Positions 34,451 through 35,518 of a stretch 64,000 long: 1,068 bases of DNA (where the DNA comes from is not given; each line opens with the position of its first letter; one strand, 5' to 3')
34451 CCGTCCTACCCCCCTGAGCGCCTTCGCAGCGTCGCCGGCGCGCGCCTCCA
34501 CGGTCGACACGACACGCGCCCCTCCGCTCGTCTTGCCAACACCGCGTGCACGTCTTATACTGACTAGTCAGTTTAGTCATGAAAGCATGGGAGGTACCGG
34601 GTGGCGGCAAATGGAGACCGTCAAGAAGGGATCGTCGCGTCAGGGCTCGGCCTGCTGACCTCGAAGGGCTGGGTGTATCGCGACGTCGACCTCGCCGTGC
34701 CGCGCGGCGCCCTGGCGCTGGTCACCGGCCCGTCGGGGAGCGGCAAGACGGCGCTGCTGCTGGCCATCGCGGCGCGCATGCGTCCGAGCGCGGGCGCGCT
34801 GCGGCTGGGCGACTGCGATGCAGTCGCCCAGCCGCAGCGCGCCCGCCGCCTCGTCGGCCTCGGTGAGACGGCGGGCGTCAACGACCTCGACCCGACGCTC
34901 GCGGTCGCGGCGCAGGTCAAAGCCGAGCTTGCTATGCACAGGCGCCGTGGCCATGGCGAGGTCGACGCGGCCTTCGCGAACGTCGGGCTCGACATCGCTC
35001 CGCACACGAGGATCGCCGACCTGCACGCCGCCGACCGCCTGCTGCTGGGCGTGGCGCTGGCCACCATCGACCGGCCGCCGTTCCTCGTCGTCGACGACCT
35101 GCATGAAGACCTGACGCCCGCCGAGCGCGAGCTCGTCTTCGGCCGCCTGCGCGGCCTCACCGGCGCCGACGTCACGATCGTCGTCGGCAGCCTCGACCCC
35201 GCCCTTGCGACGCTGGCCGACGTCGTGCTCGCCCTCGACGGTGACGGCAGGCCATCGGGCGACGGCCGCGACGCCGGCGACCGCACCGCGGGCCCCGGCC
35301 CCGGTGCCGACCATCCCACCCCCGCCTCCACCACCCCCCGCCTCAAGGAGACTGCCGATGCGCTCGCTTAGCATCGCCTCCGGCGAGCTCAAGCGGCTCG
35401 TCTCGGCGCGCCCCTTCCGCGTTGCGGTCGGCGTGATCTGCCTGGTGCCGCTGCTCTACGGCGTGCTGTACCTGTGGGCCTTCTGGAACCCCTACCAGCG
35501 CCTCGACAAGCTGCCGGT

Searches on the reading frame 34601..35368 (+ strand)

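Call 74: search_protein_families(library=pfam, proteins=[window:34601-35368:+], max_evalue=0.01)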
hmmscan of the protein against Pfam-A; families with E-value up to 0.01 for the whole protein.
window:34601-35368:+ (256 aa): 7 families
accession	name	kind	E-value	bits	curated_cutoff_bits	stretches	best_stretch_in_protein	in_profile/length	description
PF00005.33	ABC_tran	-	6.7e-11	43.4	25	1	27-166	2-134/137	ABC transporter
PF13191.12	AAA_16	-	1.2e-09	39.4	32.6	1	35-183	23-156/167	AAA ATPase domain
PF13555.12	AAA_29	-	0.00026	21.1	27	1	32-63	18-49/61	P-loop containing region of AAA domain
PF13481.12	AAA_25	-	0.00035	20.7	27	1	32-101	29-92/195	AAA domain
PF25199.1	nSTAND_NTPase5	-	0.0006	20.1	34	1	36-63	41-67/145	Novel STAND NTPase 5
PF02463.25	SMC_N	-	0.0013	18.6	40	0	38-73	26-62/220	RecF/RecN/SMC N terminal domain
PF13401.12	AAA_22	-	0.0075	17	27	0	38-77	7-33/130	AAA domain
